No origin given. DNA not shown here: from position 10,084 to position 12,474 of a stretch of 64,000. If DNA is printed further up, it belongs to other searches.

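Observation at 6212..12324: Seven-gene partner-switching operon with no sigma factor, wired to c-di-GMP parts (HD-GYP::kinase fusion, PilZ-like, FapA)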

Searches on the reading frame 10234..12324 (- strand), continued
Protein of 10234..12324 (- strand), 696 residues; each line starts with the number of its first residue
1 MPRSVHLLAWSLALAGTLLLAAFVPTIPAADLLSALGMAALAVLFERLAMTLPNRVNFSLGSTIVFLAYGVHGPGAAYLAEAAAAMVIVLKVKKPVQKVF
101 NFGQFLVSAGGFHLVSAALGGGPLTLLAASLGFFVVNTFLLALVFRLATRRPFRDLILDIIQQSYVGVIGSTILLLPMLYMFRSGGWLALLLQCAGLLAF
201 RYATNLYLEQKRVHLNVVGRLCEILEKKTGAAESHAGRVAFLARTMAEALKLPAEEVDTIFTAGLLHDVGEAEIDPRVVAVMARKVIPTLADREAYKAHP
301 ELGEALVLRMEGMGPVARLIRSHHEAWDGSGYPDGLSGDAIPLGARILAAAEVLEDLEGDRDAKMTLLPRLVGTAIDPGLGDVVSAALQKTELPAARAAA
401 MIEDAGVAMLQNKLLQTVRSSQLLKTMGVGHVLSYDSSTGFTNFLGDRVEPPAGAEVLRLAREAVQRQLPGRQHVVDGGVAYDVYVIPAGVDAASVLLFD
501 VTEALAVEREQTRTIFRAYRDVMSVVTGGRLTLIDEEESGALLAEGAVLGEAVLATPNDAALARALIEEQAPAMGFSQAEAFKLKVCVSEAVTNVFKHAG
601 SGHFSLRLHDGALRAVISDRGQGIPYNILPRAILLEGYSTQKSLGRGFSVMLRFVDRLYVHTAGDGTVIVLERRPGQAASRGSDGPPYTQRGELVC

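Call 48: search_protein_families(library=pfam, proteins=[L001:13322-13966:+, L004:8432-10456:+, L001:8652-9920:+, L004:4656-5966:+], max_evalue=0.01)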
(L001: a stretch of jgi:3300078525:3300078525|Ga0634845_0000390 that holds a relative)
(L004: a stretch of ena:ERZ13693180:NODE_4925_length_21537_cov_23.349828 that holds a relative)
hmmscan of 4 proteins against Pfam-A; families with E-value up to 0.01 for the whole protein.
L001:13322-13966:+ (214 aa): 1 family
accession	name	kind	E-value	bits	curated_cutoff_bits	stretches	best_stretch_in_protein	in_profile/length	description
PF07238.19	PilZ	-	2.4e-12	47.5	22.5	1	96-196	2-101/102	PilZ domain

L004:8432-10456:+ (674 aa): 3 families
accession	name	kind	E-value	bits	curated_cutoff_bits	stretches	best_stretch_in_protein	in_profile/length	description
PF07228.17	SpoIIE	-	3e-43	148.4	25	1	63-252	2-189/192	Stage II sporulation protein E (SpoIIE)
PF03961.19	FapA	-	1.4e-11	44.9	31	1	373-428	16-75/272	Flagellar Assembly Protein A beta solenoid domain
PF03775.22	MinC_C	-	5.8e-08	33.1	33.2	1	366-433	5-71/102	Septum formation inhibitor MinC, C-terminal domain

L001:8652-9920:+ (422 aa): 1 family
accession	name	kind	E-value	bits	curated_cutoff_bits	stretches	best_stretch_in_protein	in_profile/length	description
PF00082.27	Peptidase_S8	-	6.1e-59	200.1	21.8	1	174-414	1-286/288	Subtilase family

L004:4656-5966:+ (436 aa): 1 family
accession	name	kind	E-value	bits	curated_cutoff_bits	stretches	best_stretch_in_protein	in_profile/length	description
PF00082.27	Peptidase_S8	-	3.9e-61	207.3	21.8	1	186-430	1-288/288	Subtilase family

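Call 54: predict_structure(alignment_id=A1)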
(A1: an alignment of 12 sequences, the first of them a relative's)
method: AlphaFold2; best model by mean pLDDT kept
length: 696 residues; sequences in the alignment: 12
mean_pLDDT: 80.7   pTM: 0.45
mean pLDDT of the five models: 80.7, 79.6, 75.9, 73.3, 72.8
residues with pLDDT >= 90: 214; 70-90: 365; 50-70: 58; < 50: 59
segments of 3 or more residues with pLDDT < 50: 331-336, 393-428, 680-696
pLDDT, mean of each block of 10 residues (from residue 1): 91 96 93 94 92 79 94 95 93 90 96 93 90 95 90 87 86 91 91 92 83 74 68 77 89 85 88 82 78 85 86 86 73 51 88 83 85 82 85 44 36 37 46 85 80 89 86 82 84 84 67 68 75 86 88 87 90 87 90 83 91 90 73 65 68 88 86 75 34 29
secondary structure, 60 per line:
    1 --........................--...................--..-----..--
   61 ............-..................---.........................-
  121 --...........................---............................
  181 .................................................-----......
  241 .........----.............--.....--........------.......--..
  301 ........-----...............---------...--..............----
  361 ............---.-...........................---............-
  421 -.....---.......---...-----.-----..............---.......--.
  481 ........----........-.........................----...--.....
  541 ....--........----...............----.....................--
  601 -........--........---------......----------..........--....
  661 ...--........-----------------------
elements in order (helices of 4 or more, strands of 3 or more residues): H3-26 H29-47 H61-72 H74-91 H95-119 H123-149 H153-229 H235-249 H254-266 H269-273 H276-283 H290-296 H299-308 H314-328 H343-356 H361-371 H378-404 H408-419 H422-426 E430-436 E440-442 H454-467 E471-477 E480-488 E493-500 H502-526 E531-533 H536-544 E547-554 H559-573 H578-598 E602-609 E612-619 H629-634 H645-654 E657-663 E666-673

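Call 57: fold_search(model_id=the predicted structure, library=pdb)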
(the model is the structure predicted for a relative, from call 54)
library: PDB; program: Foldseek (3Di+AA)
matches with E <= 10: 721; with E <= 0.001: 22
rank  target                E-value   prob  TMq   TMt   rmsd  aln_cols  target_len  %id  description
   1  4mcw_B                1.8e-06  1.00  0.25  0.46   4.7       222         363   24  Crystal structure of a HD-GYP domain (a cyclic-di-GMP phosphodiesterase) containing a tri-nuclear metal centre (released 2014-02-19)
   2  9rbz_A                3.9e-06  1.00  0.23  0.69   4.2       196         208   23  DvhD, HD-GYP domain, c-di-GMP-bound (released 2026-03-04)
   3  9rbz_D                4.9e-06  1.00  0.24  0.69   4.9       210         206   22  DvhD, HD-GYP domain, c-di-GMP-bound (released 2026-03-04)
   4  9rbz_B                5.4e-06  1.00  0.23  0.67   4.4       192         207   23  DvhD, HD-GYP domain, c-di-GMP-bound (released 2026-03-04)
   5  1til_E                6.2e-06  1.00  0.17  0.74   3.7       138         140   24  Crystal Structures of the ADP and ATP bound forms of the Bacillus Anti-sigma factor SpoIIAB in complex with the Anti-a (released 2004-06-15)
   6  4mcw_A                6.2e-06  1.00  0.25  0.45   4.8       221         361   24  Crystal structure of a HD-GYP domain (a cyclic-di-GMP phosphodiesterase) containing a tri-nuclear metal centre (released 2014-02-19)
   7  9rbz_C                6.5e-06  1.00  0.23  0.70   3.8       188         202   24  DvhD, HD-GYP domain, c-di-GMP-bound (released 2026-03-04)
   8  1th8_A                1.7e-05  1.00  0.16  0.75   3.7       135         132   25  Crystal Structures of the ADP and ATP bound forms of the Bacillus Anti-sigma factor SpoIIAB in complex with the Anti-a (released 2004-06-15)
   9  1tid_C                2.0e-05  1.00  0.16  0.77   2.9       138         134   25  Crystal Structures of the ADP and ATP bound forms of the Bacillus Anti-sigma factor SpoIIAB in complex with the Anti-a (released 2004-06-15)
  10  1l0o_A                2.1e-05  1.00  0.17  0.78   2.9       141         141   24  Crystal Structure of the Bacillus stearothermophilus Anti-Sigma Factor SpoIIAB with the Sporulation Sigma Factor Sigma (released 2002-04-03)
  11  1tid_A                2.4e-05  1.00  0.17  0.78   2.4       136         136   24  Crystal Structures of the ADP and ATP bound forms of the Bacillus Anti-sigma factor SpoIIAB in complex with the Anti-a (released 2004-06-15)
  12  1thn_A                4.6e-05  1.00  0.16  0.73   3.7       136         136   24  Crystal Structures of the ADP and ATP bound forms of the Bacillus Anti-sigma factor SpoIIAB in complex with the Anti-a (released 2004-06-15)
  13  8a3u                  1.1e-04  1.00  0.13  0.24  25.4       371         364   12  Crystal structure of a chimeric LOV-Histidine kinase SB2F1 (symmetrical variant, trigonal form with short c-axis) (released 2023-12-20)
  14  8a6x_B                1.1e-04  1.00  0.12  0.22  22.6       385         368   14  Crystal structure of a chimeric LOV-Histidine kinase SB2F1 (asymmetrical variant, trigonal form with long c axis) (released 2024-01-10)
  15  9rc0                  1.5e-04  1.00  0.22  0.49   3.5       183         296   22  DvhD, PAS/HD-GYP domains (released 2026-03-04)
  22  6m36_A                7.5e-04  1.00  0.14  0.87   2.1       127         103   20  The crystal structure of B. subtilis RsbV/RsbW complex in the monoclinic crystal form (released 2020-07-15)
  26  6m36_I                1.4e-03  1.00  0.14  0.85   2.6       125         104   20  The crystal structure of B. subtilis RsbV/RsbW complex in the monoclinic crystal form (released 2020-07-15)
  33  6m36_G                2.7e-03  1.00  0.14  0.88   2.0       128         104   20  The crystal structure of B. subtilis RsbV/RsbW complex in the monoclinic crystal form (released 2020-07-15)
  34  6m36_E                3.0e-03  1.00  0.13  0.88   1.6       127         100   19  The crystal structure of B. subtilis RsbV/RsbW complex in the monoclinic crystal form (released 2020-07-15)
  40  6m36_C                4.4e-03  1.00  0.13  0.74   3.6       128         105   18  The crystal structure of B. subtilis RsbV/RsbW complex in the monoclinic crystal form (released 2020-07-15)
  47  6m36_O                6.0e-03  1.00  0.13  0.89   1.6       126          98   21  The crystal structure of B. subtilis RsbV/RsbW complex in the monoclinic crystal form (released 2020-07-15)
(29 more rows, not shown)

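Call 87: search_protein_families(library=padloc, proteins=[window:10234-12324:-], max_evalue=0.001)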
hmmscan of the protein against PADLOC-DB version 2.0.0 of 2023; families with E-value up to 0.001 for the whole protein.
window:10234-12324:- (696 aa): 1 family
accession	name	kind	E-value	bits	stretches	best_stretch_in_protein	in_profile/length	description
PDLC01769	Cas3g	-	0.00015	18.5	1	233-273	660-700/836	-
